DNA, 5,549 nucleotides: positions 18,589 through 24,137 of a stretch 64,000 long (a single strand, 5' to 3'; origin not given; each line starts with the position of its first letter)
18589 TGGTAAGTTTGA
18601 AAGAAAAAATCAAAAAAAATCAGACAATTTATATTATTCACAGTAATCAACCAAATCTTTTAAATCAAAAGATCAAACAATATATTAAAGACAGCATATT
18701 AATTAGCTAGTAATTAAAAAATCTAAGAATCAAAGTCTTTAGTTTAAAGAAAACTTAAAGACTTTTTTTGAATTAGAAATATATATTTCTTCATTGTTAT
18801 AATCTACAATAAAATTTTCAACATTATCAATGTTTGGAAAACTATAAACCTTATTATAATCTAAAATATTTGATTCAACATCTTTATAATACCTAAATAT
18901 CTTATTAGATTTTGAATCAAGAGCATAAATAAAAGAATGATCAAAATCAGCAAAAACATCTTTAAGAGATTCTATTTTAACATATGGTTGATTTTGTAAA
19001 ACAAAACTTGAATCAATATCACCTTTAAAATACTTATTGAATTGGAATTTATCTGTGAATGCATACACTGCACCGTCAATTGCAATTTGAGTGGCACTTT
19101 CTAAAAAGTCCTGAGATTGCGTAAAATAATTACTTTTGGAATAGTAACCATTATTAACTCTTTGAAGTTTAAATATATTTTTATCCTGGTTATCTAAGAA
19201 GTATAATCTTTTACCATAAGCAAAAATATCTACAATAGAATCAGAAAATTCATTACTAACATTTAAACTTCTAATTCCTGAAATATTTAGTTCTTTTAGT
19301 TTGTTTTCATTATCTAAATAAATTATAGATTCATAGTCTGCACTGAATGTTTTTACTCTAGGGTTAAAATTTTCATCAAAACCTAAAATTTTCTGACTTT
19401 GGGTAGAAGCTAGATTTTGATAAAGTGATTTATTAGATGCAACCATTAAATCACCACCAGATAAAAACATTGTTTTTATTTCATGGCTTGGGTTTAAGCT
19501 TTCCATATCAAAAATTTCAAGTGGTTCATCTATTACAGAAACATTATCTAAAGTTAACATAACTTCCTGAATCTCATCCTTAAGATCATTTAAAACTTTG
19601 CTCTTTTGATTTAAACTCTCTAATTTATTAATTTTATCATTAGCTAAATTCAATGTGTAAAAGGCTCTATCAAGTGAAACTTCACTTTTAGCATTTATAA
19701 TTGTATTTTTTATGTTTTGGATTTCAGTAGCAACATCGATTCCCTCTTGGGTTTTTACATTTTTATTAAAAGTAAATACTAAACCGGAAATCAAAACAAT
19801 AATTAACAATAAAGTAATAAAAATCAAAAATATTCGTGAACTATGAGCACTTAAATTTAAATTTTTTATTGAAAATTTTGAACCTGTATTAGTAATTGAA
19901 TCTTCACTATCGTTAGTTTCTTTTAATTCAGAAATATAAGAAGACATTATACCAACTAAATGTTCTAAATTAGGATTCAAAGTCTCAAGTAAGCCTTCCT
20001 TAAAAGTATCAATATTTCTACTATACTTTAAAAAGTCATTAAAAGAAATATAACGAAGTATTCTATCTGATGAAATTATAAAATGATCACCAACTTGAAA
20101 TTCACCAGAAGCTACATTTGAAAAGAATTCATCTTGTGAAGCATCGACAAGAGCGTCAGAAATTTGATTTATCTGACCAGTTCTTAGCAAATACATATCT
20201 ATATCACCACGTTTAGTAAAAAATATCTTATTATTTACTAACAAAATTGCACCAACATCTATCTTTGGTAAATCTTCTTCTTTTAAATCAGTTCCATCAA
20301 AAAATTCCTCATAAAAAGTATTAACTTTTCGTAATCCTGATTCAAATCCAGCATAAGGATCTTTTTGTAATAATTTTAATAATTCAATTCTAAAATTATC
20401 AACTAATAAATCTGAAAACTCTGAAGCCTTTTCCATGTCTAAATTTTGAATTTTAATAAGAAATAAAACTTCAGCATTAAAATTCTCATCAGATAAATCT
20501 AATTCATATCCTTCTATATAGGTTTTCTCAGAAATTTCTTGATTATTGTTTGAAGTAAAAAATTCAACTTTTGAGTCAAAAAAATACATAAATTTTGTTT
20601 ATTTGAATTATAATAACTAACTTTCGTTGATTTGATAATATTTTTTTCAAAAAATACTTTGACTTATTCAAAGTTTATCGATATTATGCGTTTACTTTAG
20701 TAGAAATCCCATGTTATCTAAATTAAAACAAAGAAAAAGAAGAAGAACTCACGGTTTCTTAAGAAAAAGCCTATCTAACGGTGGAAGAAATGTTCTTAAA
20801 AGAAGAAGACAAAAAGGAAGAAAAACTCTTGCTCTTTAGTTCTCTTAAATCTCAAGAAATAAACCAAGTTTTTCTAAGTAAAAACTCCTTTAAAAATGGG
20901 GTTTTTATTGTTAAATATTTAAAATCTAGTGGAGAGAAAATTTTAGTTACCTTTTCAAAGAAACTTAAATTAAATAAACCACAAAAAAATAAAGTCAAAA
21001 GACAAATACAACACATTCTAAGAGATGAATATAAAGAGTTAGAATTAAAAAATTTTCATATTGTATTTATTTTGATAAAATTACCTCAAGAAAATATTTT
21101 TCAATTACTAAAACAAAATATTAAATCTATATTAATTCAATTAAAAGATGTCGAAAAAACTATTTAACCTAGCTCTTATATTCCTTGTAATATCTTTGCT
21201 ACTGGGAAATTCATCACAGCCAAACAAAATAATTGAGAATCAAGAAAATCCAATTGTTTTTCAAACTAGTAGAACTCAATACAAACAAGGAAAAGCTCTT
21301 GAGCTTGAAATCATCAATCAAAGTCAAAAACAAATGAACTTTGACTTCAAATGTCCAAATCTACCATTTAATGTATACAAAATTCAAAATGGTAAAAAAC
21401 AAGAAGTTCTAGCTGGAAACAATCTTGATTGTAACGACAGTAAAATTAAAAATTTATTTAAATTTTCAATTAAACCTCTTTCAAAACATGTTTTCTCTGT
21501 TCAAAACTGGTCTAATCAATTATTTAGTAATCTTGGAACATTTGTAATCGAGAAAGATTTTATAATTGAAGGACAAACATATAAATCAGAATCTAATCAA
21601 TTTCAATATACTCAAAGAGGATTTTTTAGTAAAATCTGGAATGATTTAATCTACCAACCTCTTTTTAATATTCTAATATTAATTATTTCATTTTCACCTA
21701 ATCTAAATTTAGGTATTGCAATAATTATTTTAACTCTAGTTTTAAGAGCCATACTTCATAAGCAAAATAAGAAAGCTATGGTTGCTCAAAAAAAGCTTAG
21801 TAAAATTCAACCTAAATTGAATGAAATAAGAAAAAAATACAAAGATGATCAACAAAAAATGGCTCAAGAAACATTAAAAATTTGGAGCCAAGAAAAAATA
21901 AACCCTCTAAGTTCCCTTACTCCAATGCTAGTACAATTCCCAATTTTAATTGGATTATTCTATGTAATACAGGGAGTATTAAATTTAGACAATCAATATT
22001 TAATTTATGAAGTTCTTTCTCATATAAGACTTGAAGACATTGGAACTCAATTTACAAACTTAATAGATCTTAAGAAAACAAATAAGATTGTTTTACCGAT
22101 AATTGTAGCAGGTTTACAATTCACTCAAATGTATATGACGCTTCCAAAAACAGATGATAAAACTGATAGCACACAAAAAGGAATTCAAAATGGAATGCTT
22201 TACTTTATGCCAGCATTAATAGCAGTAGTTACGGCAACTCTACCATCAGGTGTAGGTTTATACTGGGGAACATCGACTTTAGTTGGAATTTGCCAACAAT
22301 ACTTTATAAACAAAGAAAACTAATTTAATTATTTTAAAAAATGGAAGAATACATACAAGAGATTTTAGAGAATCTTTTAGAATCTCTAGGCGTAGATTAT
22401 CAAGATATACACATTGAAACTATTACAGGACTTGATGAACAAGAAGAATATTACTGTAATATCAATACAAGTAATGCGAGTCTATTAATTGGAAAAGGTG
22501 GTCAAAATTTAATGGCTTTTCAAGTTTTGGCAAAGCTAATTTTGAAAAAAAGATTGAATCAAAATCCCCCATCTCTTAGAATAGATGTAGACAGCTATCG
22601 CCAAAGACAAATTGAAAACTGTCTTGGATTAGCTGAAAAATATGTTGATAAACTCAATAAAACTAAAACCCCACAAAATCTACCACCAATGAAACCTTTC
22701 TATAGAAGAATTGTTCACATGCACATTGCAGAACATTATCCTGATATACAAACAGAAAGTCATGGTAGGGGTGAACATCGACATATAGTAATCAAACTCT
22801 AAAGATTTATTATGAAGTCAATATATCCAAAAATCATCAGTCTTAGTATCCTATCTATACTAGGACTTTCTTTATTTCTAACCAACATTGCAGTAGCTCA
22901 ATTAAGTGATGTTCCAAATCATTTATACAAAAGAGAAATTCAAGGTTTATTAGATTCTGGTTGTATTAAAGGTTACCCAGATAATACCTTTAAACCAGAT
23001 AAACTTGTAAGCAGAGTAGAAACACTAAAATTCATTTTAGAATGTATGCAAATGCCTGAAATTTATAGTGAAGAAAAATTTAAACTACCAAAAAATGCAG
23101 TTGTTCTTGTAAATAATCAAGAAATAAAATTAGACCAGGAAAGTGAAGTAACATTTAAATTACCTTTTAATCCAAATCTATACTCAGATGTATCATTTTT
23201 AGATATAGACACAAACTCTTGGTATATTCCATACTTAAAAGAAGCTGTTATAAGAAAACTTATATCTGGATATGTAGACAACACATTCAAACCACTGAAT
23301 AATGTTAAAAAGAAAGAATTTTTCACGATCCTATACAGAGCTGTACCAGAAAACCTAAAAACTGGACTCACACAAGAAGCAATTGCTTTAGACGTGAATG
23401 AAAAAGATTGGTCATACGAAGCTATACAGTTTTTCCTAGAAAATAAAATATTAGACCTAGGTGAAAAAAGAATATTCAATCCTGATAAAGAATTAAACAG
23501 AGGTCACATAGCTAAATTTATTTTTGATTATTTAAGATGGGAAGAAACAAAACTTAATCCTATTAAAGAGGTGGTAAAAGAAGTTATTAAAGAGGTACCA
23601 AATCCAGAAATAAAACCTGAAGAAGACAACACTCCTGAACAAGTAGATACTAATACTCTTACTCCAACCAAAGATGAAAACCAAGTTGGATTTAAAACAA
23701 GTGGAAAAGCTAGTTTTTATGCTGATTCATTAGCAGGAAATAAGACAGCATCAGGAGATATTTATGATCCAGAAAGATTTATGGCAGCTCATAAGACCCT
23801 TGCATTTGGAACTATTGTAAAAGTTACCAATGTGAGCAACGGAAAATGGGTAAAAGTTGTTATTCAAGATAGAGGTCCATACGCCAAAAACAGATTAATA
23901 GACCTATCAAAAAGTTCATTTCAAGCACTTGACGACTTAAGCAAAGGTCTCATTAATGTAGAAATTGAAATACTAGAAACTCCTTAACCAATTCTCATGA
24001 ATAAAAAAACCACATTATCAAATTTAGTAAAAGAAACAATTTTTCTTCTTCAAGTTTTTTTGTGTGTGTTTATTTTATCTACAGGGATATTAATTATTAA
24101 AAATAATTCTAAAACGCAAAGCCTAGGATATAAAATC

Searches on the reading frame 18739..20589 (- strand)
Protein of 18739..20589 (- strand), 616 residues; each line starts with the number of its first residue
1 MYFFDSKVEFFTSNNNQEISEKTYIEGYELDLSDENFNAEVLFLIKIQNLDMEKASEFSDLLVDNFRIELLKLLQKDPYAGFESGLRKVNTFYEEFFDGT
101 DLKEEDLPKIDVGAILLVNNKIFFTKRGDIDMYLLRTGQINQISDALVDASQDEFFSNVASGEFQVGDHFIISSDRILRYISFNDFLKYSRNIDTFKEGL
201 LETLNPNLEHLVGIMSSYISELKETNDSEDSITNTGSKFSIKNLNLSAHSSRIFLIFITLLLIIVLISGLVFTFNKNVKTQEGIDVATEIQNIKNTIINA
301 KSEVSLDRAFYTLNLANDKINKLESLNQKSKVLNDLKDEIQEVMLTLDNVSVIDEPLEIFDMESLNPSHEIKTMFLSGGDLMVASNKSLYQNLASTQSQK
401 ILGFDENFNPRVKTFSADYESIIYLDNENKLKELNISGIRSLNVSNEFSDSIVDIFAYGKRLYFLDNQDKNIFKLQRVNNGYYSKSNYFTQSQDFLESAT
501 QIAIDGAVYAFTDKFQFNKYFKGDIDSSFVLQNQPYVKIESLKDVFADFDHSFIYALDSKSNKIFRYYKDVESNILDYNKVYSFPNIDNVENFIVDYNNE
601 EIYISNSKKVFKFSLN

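Call 36: search_protein_families(library=pfam, proteins=[window:18739-20589:-], max_evalue=0.01)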
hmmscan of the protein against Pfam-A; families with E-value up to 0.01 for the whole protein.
window:18739-20589:- (616 aa): 1 family
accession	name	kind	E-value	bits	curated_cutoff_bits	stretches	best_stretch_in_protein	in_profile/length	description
PF07544.18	Med9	-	0.0064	17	26.9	0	281-340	19-80/80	RNA polymerase II transcription mediator complex subunit 9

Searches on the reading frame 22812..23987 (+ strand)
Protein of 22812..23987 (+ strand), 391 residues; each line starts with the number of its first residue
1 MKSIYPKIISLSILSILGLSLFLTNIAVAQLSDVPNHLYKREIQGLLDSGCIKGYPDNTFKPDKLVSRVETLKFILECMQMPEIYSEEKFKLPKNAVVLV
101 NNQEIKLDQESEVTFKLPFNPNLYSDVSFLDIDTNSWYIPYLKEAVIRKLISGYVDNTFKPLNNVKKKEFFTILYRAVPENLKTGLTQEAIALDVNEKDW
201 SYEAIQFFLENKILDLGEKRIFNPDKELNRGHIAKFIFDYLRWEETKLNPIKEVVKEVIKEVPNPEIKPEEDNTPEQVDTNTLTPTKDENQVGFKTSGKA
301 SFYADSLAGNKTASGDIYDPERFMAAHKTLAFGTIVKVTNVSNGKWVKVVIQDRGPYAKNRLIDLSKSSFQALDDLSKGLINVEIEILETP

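Call 36: search_protein_families(library=pfam, proteins=[window:22812-23987:+], max_evalue=0.01)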
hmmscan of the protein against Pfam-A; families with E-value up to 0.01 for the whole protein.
window:22812-23987:+ (391 aa): 2 families
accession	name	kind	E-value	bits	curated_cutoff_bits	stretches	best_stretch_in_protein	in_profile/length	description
PF00395.25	SLH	-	7.4e-24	83.9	20.8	2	32-68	3-40/44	S-layer homology domain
PF03330.24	DPBB_1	-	1.4e-20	73.7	28.8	1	296-385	2-83/83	Lytic transglycolase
